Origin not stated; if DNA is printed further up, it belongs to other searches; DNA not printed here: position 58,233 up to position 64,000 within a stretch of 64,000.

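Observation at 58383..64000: Unlisted giant ORF: a secreted LamG / glycine-rich / beta-helix protein of at least 1872 codons running off the window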

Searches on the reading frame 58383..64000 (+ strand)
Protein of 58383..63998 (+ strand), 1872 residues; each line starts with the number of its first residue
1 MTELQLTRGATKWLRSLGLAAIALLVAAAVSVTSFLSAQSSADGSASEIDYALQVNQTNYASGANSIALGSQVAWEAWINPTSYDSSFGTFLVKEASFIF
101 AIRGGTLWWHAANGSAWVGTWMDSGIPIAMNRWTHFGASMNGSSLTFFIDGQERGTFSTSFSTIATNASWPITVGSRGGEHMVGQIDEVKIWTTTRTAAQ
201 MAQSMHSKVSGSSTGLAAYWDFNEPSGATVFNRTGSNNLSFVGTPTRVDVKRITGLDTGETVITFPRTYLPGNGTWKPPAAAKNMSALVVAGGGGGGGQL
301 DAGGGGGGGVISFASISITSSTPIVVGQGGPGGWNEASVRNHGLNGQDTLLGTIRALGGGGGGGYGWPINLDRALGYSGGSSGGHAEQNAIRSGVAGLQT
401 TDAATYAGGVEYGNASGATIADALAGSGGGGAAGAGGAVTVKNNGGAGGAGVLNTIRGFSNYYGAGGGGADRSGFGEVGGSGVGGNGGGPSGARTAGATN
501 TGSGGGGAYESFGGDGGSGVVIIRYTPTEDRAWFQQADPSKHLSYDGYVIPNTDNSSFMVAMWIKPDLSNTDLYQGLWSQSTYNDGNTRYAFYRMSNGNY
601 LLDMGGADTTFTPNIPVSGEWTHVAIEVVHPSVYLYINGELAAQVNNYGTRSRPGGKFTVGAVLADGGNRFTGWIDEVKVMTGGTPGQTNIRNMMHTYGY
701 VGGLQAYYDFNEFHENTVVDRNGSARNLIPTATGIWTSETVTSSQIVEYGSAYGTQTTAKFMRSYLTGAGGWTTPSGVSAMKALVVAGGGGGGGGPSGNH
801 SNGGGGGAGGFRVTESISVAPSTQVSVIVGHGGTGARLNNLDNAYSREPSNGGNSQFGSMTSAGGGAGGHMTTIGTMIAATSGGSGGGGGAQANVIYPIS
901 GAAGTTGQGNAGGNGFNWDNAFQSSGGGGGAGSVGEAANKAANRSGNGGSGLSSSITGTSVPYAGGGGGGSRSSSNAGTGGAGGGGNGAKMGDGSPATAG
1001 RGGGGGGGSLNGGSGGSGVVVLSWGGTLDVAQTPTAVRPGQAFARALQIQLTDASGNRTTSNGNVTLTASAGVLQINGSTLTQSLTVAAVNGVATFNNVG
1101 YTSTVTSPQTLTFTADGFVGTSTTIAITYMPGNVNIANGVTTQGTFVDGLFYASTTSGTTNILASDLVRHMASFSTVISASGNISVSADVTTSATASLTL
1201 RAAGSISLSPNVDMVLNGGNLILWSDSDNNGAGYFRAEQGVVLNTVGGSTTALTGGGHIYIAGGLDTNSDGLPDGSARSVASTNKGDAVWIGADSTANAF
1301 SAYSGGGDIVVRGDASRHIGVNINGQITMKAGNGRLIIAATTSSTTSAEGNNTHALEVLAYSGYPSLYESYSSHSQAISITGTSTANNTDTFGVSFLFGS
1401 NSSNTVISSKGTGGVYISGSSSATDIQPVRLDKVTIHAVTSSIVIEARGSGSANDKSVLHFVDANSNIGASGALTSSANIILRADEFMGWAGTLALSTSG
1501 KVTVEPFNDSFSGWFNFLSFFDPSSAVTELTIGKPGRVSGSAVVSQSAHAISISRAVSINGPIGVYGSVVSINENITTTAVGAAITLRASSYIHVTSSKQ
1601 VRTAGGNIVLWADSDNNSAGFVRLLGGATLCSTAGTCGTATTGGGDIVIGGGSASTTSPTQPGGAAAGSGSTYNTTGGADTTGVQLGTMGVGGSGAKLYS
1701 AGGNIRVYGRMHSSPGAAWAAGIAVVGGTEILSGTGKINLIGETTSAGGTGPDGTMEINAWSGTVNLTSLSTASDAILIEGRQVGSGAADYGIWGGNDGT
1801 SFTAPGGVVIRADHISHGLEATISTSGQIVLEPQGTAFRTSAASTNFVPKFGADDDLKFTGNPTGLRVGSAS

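Call 4: search_protein_families(library=pfam, proteins=[window:58383-64000:+], max_evalue=0.1)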
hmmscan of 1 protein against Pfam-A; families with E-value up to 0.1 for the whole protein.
window:58383-64000:+ (1872 aa): 4 families
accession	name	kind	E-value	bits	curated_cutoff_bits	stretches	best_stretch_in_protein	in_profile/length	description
PF21722.4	Gly_rich_2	-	6.1e-34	118.4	24.3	2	272-525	4-225/226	Glycine-rich domain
PF13385.13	Laminin_G_3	-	2.7e-28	99.5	27.6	2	65-200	12-149/151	Concanavalin A-like lectin/glucanases superfamily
PF00054.30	Laminin_G_1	-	0.0014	19.2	24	0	99-160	23-82/131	Laminin G domain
PF02210.31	Laminin_G_2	-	0.076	13.9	22.9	0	618-680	52-123/126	Laminin G domain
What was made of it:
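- Closest known: ALK/LTK extracellular TNF-like + glycine-rich. Different: The Pfam family differs (the window protein matches PF21722; no ALK-type glycine-rich family appeared in call 4).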

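Call 5: search_protein_families(library=ncbifam, proteins=[window:58383-64000:+], max_evalue=0.1)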
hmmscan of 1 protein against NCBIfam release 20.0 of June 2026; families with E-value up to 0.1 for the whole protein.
window:58383-64000:+ (1872 aa): 0 families
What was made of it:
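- Tried and rejected: NCBIfam scan of the whole fragment: no family (call 5).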
